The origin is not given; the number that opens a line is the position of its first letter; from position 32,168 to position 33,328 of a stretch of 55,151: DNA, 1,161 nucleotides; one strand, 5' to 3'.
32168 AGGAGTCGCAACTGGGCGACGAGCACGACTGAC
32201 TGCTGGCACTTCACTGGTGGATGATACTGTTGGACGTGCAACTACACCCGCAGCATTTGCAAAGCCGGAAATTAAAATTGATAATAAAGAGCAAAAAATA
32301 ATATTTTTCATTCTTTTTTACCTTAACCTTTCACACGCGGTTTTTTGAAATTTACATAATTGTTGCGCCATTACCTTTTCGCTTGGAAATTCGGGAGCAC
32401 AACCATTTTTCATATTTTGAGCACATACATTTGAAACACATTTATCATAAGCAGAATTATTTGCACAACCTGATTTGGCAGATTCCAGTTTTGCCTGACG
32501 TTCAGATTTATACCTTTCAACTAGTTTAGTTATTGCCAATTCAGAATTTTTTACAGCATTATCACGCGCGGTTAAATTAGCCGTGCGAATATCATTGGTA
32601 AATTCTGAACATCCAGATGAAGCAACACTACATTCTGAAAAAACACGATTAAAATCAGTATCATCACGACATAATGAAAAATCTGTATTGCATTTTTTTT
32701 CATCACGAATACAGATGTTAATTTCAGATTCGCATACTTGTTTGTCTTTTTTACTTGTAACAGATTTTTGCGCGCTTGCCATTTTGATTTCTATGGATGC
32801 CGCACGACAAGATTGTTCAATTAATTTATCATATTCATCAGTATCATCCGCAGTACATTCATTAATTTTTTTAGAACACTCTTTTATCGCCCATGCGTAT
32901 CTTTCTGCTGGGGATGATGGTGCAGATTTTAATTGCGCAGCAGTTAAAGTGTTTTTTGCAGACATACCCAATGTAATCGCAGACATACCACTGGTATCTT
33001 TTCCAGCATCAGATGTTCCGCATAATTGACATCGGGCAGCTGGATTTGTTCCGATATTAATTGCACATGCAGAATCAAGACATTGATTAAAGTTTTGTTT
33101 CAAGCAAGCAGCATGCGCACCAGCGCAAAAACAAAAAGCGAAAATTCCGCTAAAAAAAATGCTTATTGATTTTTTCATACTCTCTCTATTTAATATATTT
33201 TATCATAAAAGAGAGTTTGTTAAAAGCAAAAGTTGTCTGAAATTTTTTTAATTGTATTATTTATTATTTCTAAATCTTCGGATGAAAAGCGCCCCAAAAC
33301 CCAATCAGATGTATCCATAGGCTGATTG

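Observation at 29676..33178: Tightly coupled three-gene module of unknown secreted proteins (Cys-rich 286 aa, Cys-rich + Gly-zipper 404 aa, coiled-coil + Gly-zipper 474 aa) inserted downstream of pth: the core of a multi-locus paralogous system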

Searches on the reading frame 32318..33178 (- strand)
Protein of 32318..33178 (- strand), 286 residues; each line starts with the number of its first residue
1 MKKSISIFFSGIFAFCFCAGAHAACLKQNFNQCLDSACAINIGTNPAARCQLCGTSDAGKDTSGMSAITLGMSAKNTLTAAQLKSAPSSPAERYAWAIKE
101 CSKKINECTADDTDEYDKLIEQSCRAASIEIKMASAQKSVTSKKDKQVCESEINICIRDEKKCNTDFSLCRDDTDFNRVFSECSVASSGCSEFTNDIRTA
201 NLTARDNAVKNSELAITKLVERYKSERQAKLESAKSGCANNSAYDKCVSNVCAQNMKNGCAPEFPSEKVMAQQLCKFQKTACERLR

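Call 4: search_protein_families(library=pfam, proteins=[window:32318-33178:-], max_evalue=1)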
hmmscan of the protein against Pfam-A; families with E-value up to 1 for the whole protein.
window:32318-33178:- (286 aa): 0 families

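Call 5: search_protein_families(library=ncbifam, proteins=[window:32318-33178:-], max_evalue=1)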
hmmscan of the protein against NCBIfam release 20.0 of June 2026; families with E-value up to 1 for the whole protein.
window:32318-33178:- (286 aa): 0 families

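Call 8: find_homologous_proteins(query=window:32318-33178:-, max_evalue=0.001)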
Query window:32318-33178:- (286 aa): 242 proteins with E <= 0.001 among 602 candidates; the best 120 are listed.
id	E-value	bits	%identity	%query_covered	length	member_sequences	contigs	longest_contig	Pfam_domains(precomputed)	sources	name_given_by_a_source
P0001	1.7e-180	617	100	100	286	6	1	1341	-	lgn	-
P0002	5.4e-128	445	72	99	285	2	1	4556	-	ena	-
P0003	1.4e-124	433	70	99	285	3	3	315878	-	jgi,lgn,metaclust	metaclust:\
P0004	3.1e-120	419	68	99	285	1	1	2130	-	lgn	-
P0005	3.8e-118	412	67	99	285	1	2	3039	-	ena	-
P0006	1.2e-113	398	65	97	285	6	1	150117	-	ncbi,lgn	-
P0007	2.2e-109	384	60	100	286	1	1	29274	-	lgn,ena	-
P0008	2.4e-102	361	60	100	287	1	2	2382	-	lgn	-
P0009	7.0e-102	359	59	100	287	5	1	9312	-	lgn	-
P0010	8.5e-99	349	57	100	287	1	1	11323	-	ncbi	-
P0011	1.3e-97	345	57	100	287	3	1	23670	-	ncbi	-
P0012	1.8e-93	331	56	96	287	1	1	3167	-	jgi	jgi:hypothetical protein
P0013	7.3e-89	316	52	92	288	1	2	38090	-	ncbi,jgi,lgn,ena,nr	ncbi:MAG: hypothetical protein FWF97_03915 [Alphaproteobacteria bacterium]|nr:hypothetical protein [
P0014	4.0e-80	288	51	98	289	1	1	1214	-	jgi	jgi:hypothetical protein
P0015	6.1e-78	281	49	100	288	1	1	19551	-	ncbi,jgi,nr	ncbi:MAG: hypothetical protein LBD50_01070 [Rickettsiales bacterium]|jgi:hypothetical protein|nr:hyp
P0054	5.2e-73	264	45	100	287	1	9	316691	-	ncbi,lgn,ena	-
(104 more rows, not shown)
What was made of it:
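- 32318..33178 (-): p286: exported 286-aa protein with 20 invariant Cys, all-helical, with no anchor segment. There are 242 homologues at 43-72% identity, all about 287 aa (call 8).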

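Call 10: find_encoding_contigs(protein=P0054, flank=8000, max_places=2)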
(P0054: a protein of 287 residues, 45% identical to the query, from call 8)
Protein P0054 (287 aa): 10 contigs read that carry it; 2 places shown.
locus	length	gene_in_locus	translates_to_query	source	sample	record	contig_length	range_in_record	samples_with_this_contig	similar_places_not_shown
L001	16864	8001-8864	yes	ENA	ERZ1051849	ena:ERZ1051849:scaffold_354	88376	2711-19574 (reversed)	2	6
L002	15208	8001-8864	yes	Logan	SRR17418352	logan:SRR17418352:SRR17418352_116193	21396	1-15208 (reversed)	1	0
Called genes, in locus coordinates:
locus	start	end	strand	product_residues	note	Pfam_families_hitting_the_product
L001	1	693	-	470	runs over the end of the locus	PF13623:SurA_N_2, PF13624:SurA_N_3, PF13145:Rotamase_2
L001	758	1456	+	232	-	PF00121:TIM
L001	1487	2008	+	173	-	PF01025:GrpE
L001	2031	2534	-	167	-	-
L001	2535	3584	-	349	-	PF02275:CBAH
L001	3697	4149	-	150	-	-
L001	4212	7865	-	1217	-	PF13637:Ank_4 (weak)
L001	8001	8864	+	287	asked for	-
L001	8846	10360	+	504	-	-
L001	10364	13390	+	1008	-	-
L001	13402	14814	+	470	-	-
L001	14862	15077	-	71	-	-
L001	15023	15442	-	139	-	PF01281:Ribosomal_L9_N, PF03948:Ribosomal_L9_C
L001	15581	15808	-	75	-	PF01084:Ribosomal_S18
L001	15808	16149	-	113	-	PF01250:Ribosomal_S6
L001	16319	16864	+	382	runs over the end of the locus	-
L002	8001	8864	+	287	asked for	-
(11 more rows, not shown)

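Call 11: find_encoding_contigs(protein=P0013, flank=8000, max_places=2)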
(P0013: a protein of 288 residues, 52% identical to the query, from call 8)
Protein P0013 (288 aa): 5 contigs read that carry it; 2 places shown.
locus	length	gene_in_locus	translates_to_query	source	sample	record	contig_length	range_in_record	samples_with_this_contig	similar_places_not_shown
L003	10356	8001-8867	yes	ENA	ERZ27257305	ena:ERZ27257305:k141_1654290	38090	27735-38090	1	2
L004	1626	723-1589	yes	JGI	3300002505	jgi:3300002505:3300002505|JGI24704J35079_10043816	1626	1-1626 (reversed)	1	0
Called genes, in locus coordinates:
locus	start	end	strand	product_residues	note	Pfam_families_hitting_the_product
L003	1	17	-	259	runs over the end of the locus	-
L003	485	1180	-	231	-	-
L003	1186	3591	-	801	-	-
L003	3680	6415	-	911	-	PF02739:5_3_exonuc_N, PF01367:5_3_exonuc, PF01612:DNA_pol_A_exo1, PF00476:DNA_pol_A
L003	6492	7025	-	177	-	PF13505:OMP_b-brl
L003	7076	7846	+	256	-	PF01195:Pept_tRNA_hydro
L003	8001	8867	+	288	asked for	-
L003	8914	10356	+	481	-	?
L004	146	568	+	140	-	PF01195:Pept_tRNA_hydro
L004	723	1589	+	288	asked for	-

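Call 14: find_related_loci(query=A1, collection=genome_contigs, flank=10000)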
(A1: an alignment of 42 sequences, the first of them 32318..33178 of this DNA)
Query A1 (286 aa) in genome_contigs; peptide patterns used: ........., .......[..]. (x = any residue, [..] = any of these).
265 stretches matched a pattern; 258 encode a relative of the query (tblastn E <= 1e-3); the best 80 are kept; 80 distinct loci.
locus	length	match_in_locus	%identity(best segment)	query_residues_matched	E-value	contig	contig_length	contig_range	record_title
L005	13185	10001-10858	65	1-286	3e-124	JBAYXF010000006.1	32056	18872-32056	MAG: Alphaproteobacteria bacterium isolate SO_2017_CLC_121 scaffold_1490_c1_PH3_2017, whole genome shotgun sequence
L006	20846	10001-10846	65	9-286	8e-123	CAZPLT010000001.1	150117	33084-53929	MAG TPA_asm: uncultured Muribaculaceae bacterium isolate SRP192927_co1_307 genome assembly, contig: NODE_46_length_15011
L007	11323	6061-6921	57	1-286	2e-109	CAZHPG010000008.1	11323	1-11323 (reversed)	MAG TPA_asm: uncultured Muribaculaceae bacterium isolate SRP220891_co1_206 genome assembly, contig: NODE_11011_length_11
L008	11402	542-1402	59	1-286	9e-109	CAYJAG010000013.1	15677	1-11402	MAG TPA_asm: uncultured Muribaculaceae bacterium isolate ERP122455_co3_13 genome assembly, contig: NODE_237_length_15677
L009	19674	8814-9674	57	1-286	5e-104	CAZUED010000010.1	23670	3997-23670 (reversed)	MAG TPA_asm: uncultured Muribaculaceae bacterium isolate SRP192927_co1_66 genome assembly, contig: NODE_4047_length_2367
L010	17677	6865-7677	53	17-286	9e-95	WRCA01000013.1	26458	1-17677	MAG: Alphaproteobacteria bacterium isolate Lab288P3bin104 Ga0123353_10001780, whole genome shotgun sequence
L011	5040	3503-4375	49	1-286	4e-86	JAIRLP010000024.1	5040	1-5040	MAG: Rickettsiales bacterium isolate Cc175_bin55 k119_2025190, whole genome shotgun sequence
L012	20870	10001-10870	47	1-286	5e-85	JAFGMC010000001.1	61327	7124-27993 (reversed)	MAG: Alphaproteobacteria bacterium isolate Zod_Metabat.441 k87_329693, whole genome shotgun sequence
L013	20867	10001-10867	45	1-286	1e-84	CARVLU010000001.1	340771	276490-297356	MAG TPA_asm: uncultured Alphaproteobacteria bacterium isolate MGBC118324 genome assembly, contig: MGBC118324.1, whole ge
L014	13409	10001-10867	47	1-286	2e-84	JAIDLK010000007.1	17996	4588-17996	MAG: Alphaproteobacteria bacterium isolate SC0338_S5_7 SC0338_S5_7_contig_7, whole genome shotgun sequence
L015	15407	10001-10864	47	1-286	2e-84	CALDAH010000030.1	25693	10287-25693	MAG TPA_asm: uncultured Alphaproteobacteria bacterium isolate SRR4116664_bin.35_CONCOCT_v1.1_MAG genome assembly, contig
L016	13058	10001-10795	49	25-286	2e-84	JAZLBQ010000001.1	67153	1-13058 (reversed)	MAG: Candidatus Enterousia sp. isolate T1900045063_TC20190056.MAGScoT_cleanbin_000013 SGB_4572_k141_2178087, whole genom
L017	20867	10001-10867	46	1-286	7e-84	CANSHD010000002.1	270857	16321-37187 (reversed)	MAG TPA_asm: uncultured Alphaproteobacteria bacterium isolate SRR15730559_bin.33_metawrap_v1.3_MAG genome assembly, cont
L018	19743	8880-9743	47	1-285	8e-84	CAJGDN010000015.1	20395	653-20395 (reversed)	MAG: uncultured Alphaproteobacteria bacterium isolate MAG63 genome assembly, contig: k141_5705247_length_20395_cov_9.436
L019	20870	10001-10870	48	1-286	3e-83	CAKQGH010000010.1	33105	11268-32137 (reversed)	MAG: uncultured Alphaproteobacteria bacterium isolate REFINED_METABAT215_TOP10_CONTIGS_1500_ASSEMBLY_K77_MERGED__Hadza_M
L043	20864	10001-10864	46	1-286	7e-80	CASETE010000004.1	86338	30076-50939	uncultured proteobacterium isolate SI.O98.metabat-bins.90 genome assembly, contig: SI.O98.metabat-bins.90.fa_k141_140240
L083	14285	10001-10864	46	1-286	1e-77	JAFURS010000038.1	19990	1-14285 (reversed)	MAG: Alphaproteobacteria bacterium isolate RGIG4765 Roe_deer_Rectum.Co__c1444376, whole genome shotgun sequence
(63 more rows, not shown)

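Call 18: predict_structure(alignment_id=A1)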
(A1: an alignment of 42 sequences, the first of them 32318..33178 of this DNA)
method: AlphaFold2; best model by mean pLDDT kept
length: 286 residues; sequences in the alignment: 42
mean_pLDDT: 78.0   pTM: 0.43
mean pLDDT of the five models: 78.0, 77.8, 75.0, 73.0, 71.4
residues with pLDDT >= 90: 77; 70-90: 145; 50-70: 26; < 50: 38
segments of 3 or more residues with pLDDT < 50: 1-6, 8-22, 62-72, 139-141
pLDDT, mean of each block of 10 residues (from residue 1): 46 45 72 82 69 66 42 68 75 80 83 84 76 56 73 89 91 92 78 87 93 88 92 85 90 95 93 90 84
secondary structure, 60 per line:
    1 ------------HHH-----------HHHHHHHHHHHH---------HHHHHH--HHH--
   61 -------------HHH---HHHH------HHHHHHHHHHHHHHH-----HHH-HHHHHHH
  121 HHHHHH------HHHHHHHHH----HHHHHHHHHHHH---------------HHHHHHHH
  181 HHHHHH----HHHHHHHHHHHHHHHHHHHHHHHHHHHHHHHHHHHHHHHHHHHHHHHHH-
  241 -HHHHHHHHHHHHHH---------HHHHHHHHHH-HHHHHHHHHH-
elements in order: H27-38 H48-53 H80-83 H90-104 H114-126 H133-141 H146-157 H173-186 H191-239 H242-255 H265-274 H276-285
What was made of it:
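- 32318..33178 (-): The AF2 model has 12 helices and pLDDT 78 (call 18).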

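Call 22: fold_search(model_id=the predicted structure, library=pdb)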
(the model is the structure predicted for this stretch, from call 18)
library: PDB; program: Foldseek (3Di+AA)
matches with E <= 10: 10; with E <= 0.001: 0
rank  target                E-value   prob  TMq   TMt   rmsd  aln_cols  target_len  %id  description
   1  3l8i_C                4.9e+00  0.05  0.13  0.16  32.6       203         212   14  Crystal structure of CCM3, a cerebral cavernous malformation protein critical for vascular integrity (released 2010-05-19)
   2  9vuc_B                6.0e+00  0.02  0.11  0.09  21.4       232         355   11  channel B complex with 2 (released 2026-03-11)
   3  3rqe_C                6.3e+00  0.04  0.12  0.16  32.7       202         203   15  Cerebral cavernous malformation 3 (CCM3) in complex with paxillin LD1 (released 2011-06-01)
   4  3ajm_B                6.6e+00  0.05  0.13  0.18  33.0       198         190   15  Crystal structure of programmed cell death 10 in complex with inositol 1,3,4,5-tetrakisphosphate (released 2010-06-30)
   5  6nd4_O                8.0e+00  0.04  0.11  0.05  14.5       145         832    8  Conformational switches control early maturation of the eukaryotic small ribosomal subunit (released 2019-06-19)
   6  8tmb_A                8.8e+00  0.04  0.14  0.12  22.7       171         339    8  Cryo-EM structure of CorA in complex with conformation-specific synthetic antibody C12 and 20 mM MgCl2, State MG20-1 (released 2025-02-12)
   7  3w8h_A                9.2e+00  0.02  0.09  0.14  32.5       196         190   15  Crystal structure of CCM3 in complex with the C-terminal regulatory domain of STK25 (released 2013-07-03)
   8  7n6g_1T               9.6e+00  0.07  0.22  0.08  21.1       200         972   11  C1 of central pair (released 2022-05-18)
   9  9eio_A                9.6e+00  0.02  0.12  0.11  14.7       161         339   11  Cryo-EM structure of the mutant KCa2.2_F244S channel (released 2025-04-23)
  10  8tmc_A                9.6e+00  0.02  0.11  0.09  20.5       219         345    9  Cryo-EM structure of CorA in complex with conformation-specific synthetic antibody C12 and 20 mM MgCl2, State MG20-2 (released 2025-02-12)

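Call 34: search_protein_representatives(alignment_id=A1)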
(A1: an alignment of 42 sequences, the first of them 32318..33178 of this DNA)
Query: 42 sequences, 289 profile positions. Proteins with E-value up to 0.001 (for the whole library): 66; up to 1e-10: 62; up to 1e-30: 49. The best 66 are listed.
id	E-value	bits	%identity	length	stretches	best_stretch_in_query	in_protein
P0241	1.4e-117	408.8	-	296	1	2-289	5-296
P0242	3.0e-107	374.9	-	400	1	1-286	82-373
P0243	2.8e-92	325.7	-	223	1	67-289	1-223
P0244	1.6e-88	313.4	-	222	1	67-289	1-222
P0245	2.4e-88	312.9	-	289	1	3-288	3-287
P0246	8.8e-88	311.0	-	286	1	7-288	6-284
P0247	6.8e-87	308.1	-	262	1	1-214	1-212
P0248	4.8e-86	305.3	-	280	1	4-288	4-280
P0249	2.7e-84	299.5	-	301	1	2-289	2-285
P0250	4.9e-77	275.7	-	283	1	34-289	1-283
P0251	3.3e-76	273.0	-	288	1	6-288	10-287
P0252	1.1e-75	271.3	-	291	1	2-289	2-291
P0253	4.7e-74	265.9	-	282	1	2-289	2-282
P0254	8.2e-74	265.1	-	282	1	1-288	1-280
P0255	1.5e-73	264.3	-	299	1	7-289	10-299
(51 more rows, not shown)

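Call 55: search_solved_structures(query=A1, max_evalue=1)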
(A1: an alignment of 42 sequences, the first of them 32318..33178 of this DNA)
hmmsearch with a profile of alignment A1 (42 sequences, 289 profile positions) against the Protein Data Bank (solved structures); distinct sequences matched with E-value up to 1: 1.
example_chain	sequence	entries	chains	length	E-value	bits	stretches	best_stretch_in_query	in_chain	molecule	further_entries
6tmh_g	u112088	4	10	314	0.65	12.7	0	177-236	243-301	ATP synthase subunit gamma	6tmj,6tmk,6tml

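Call 56: search_protein_families(library=pfam, proteins=[L043:12449-14590:+, L019:12555-15116:+, L010:9345-11582:+, L008:2771-4672:+, L009:11022-12500:+, L043:15205-17292:-, L043:9140-9862:-, L083:3372-4079:+, L001:10364-13387:+], max_evalue=0.01)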
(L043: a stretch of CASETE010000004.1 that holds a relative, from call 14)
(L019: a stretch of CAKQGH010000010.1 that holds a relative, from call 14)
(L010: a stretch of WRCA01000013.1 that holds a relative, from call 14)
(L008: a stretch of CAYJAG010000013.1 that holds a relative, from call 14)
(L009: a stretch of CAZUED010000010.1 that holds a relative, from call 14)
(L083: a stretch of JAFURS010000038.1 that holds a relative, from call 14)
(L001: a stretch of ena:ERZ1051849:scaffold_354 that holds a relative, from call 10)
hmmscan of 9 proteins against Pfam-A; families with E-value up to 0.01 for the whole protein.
L043:12449-14590:+ (714 aa): 3 families
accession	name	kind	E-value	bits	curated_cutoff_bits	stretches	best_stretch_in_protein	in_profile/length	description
PF13620.12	CarboxypepD_reg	-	1.8e-13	51.1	32.3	1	30-112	1-81/82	Carboxypeptidase regulatory-like domain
PF13715.12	CarbopepD_reg_2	-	3.1e-13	50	32.2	1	31-120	1-84/88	CarboxypepD_reg-like domain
PF00691.25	OmpA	-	1.2e-12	48.5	27.2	1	594-679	1-84/98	OmpA family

L019:12555-15116:+ (854 aa): 1 family
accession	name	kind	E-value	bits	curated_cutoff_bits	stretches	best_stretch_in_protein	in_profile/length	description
PF21671.2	CPL1-like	-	7e-08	32.9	27.4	0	182-216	26-60/60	Protein CPL1-like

L010:9345-11582:+ (746 aa): 1 family
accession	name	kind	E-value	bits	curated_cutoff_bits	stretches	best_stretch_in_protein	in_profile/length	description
PF00691.25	OmpA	-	2.1e-15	57.3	27.2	1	606-709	1-97/98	OmpA family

L008:2771-4672:+ (634 aa): 1 family
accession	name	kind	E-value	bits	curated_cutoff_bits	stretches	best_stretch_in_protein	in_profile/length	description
PF00691.25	OmpA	-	4.1e-06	27.5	27.2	1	528-594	2-67/98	OmpA family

L009:11022-12500:+ (493 aa): 1 family
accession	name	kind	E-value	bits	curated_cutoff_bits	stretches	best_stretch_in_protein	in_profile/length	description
PF00691.25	OmpA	-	1.4e-05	25.8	27.2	1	385-461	2-81/98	OmpA family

L043:15205-17292:- (695 aa): 0 families

L043:9140-9862:- (240 aa): 0 families

L083:3372-4079:+ (236 aa): 0 families

L001:10364-13387:+ (1008 aa): 0 families

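Call 68: search_dna_similar(query=window:32318-33178:-, collection=phages, mode=protein, max_evalue=0.001)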
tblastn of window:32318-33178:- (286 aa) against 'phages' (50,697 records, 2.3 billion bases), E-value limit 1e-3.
No match.

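Call 82: search_protein_families(library=padloc, proteins=[window:32318-33178:-], max_evalue=0.01)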
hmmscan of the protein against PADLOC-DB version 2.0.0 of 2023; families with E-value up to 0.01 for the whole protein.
window:32318-33178:- (286 aa): 0 families

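Call 84: fold_search(model_id=the predicted structure, library=viral)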
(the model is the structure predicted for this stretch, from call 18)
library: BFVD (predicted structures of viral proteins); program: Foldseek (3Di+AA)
matches with E <= 10: 22; with E <= 0.001: 0
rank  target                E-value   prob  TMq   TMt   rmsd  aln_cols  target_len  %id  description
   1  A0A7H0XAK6            2.6e+00  0.05  0.14  0.11  34.1       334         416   12  (no name in the UniProt tables at hand)
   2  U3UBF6                3.4e+00  0.04  0.12  0.14  27.7       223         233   13  Hypothetical pox protein [Squirrelpox virus]
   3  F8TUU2                4.3e+00  0.16  0.18  0.27  11.3       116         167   16  (no name in the UniProt tables at hand)
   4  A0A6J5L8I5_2          4.8e+00  0.06  0.21  0.09  45.8       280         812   14  Borrelia P83100 [uncultured Caudovirales phage]
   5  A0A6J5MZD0            5.5e+00  0.08  0.21  0.24  18.0       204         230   12  Uncharacterized protein [uncultured Caudovirales phage]
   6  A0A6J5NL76            5.8e+00  0.03  0.12  0.11  26.7       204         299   12  Uncharacterized protein [uncultured Caudovirales phage]
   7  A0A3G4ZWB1            6.3e+00  0.03  0.11  0.13  25.7       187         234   12  Uncharacterized protein (Fragment) [Edafosvirus sp.]
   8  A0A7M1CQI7            6.7e+00  0.04  0.13  0.20  20.4       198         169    9  (no name in the UniProt tables at hand)
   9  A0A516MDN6            6.7e+00  0.02  0.11  0.07  33.4       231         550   11  (no name in the UniProt tables at hand)
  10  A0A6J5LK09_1          7.3e+00  0.03  0.14  0.04  33.4       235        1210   14  Uncharacterized protein [uncultured Caudovirales phage]
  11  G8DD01                7.3e+00  0.01  0.11  0.12  31.4       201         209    7  (no name in the UniProt tables at hand)
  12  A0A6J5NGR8            7.7e+00  0.35  0.19  0.46   6.3        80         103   20  Uncharacterized protein [uncultured Caudovirales phage]
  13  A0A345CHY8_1          7.7e+00  0.02  0.12  0.06  24.6       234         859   10  Genome polyprotein [Enterovirus G]
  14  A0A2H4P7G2            8.5e+00  0.06  0.18  0.09  20.4       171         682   12  Putative structural protein [Pseudomonas phage inbricus]
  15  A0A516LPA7            8.5e+00  0.02  0.11  0.13  26.9       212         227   13  (no name in the UniProt tables at hand)
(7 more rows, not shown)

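Call 87: search_solved_structures(query=L013:3719-4537:-, max_evalue=0.01)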
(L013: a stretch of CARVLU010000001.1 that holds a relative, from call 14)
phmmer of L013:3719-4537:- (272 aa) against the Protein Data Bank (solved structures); distinct sequences matched with E-value up to 0.01: 21.
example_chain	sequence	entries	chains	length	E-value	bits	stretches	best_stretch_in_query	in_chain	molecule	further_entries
3gyk_A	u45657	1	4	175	7.4e-21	78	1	100-271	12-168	27kDa outer membrane protein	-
4xvw_A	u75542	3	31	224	7.4e-18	68.2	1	63-267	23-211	DsbA-like protein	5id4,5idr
6nen_A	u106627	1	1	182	2.3e-15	60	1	88-267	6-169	Copper resistance protein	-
6mhh_A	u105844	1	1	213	4.2e-15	59.1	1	93-267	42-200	Metal resistance protein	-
4gxz_A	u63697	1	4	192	3.3e-14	56.2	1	101-266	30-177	Suppression of copper sensitivity protein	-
7rgv_A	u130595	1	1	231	1.3e-10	44.5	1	64-261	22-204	Thioredoxin domain-containing protein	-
7jve_A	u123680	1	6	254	1.4e-07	34.5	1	73-262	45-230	DsbA family protein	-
4pwp_A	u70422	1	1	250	5.8e-07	32.5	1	101-270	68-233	DsbA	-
4pwo_A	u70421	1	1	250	7.6e-07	32.1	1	101-270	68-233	DsbA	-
6eez_A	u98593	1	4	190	1.5e-06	31.2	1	81-263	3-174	DsbA-like disulfide oxidoreductase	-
7unn_A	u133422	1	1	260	2.8e-06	30.2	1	101-270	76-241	Thioredoxin domain-containing protein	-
3eu3_A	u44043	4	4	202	5.7e-06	29.2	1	101-269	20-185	BdbD | Disulfide bond formation protein D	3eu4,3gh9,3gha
7uno_A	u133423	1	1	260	7e-05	25.7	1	101-270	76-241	Thioredoxin domain-containing protein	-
8pxd_A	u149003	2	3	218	0.00013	24.8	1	105-189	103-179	Disulfide bond oxidoreductase/isomerase - Dsb | Disulfide bond oxidoreductase/isomerase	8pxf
5cp1_A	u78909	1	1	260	0.00013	24.7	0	206-269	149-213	FrnE protein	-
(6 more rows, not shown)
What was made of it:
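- A DsbA-like oxidase is present in relatives (call 87).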
